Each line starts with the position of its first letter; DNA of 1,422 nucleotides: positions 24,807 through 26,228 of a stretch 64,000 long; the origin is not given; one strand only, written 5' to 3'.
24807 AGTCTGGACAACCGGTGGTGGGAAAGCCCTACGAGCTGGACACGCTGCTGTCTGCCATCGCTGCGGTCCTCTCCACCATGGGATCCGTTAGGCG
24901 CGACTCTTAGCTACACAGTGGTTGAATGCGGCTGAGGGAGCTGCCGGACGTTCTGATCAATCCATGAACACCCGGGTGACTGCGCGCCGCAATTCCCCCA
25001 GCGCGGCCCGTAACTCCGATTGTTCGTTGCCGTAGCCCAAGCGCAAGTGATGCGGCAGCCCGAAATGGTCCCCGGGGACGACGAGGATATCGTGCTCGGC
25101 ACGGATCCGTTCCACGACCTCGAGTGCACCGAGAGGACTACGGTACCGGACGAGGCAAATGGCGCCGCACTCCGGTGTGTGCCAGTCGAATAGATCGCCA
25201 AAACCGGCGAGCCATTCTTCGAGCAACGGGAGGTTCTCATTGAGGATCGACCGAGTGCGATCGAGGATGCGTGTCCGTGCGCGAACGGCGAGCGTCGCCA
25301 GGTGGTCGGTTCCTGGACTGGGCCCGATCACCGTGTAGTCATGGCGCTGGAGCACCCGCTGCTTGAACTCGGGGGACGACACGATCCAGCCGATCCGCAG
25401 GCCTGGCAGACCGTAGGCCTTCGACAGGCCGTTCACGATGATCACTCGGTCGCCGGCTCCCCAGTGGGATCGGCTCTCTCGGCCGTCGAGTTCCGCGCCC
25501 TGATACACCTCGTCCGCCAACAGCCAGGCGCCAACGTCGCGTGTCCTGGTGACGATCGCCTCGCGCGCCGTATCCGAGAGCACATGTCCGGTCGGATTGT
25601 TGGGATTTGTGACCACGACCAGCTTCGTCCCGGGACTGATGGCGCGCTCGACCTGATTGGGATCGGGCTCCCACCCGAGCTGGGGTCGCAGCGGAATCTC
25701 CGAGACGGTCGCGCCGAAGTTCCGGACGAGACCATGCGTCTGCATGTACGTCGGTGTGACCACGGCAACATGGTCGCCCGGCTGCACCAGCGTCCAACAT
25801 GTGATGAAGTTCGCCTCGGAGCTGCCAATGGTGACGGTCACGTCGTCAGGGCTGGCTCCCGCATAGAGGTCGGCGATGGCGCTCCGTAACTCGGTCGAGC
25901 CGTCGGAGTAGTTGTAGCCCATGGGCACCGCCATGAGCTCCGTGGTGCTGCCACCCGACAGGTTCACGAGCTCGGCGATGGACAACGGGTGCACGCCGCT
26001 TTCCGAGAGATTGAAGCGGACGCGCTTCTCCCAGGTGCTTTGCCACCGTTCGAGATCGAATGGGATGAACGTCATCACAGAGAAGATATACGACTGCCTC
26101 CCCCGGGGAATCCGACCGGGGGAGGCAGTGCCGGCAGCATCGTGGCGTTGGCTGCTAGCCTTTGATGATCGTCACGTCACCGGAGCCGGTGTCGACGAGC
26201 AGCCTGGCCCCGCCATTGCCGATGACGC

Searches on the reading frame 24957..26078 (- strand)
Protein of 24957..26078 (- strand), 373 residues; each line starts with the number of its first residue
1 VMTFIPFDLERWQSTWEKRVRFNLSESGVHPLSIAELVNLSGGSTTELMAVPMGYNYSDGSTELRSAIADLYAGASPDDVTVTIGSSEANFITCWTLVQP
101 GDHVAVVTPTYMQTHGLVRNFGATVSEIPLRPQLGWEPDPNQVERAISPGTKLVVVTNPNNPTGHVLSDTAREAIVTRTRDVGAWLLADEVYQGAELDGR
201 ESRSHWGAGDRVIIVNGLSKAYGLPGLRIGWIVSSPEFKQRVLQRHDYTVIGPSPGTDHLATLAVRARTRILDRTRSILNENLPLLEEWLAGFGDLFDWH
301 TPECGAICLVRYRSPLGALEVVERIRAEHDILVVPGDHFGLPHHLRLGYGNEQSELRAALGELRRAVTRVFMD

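Call 59: search_protein_families(library=pfam, proteins=[window:24957-26078:-], max_evalue=0.00001)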
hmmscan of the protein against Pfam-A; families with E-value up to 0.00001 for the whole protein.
window:24957-26078:- (373 aa): 3 families
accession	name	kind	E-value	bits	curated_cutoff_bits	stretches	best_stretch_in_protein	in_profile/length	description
PF00155.27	Aminotran_1_2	-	4.7e-45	154.8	19.7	1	54-361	37-359/361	Aminotransferase class I and II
PF00266.25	Aminotran_5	-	2.9e-08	33.5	21.5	1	57-191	41-177/371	Aminotransferase class-V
PF01053.26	Cys_Met_Meta_PP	-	3e-06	26.5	27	1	62-192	55-176/381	Cys/Met metabolism PLP-dependent enzyme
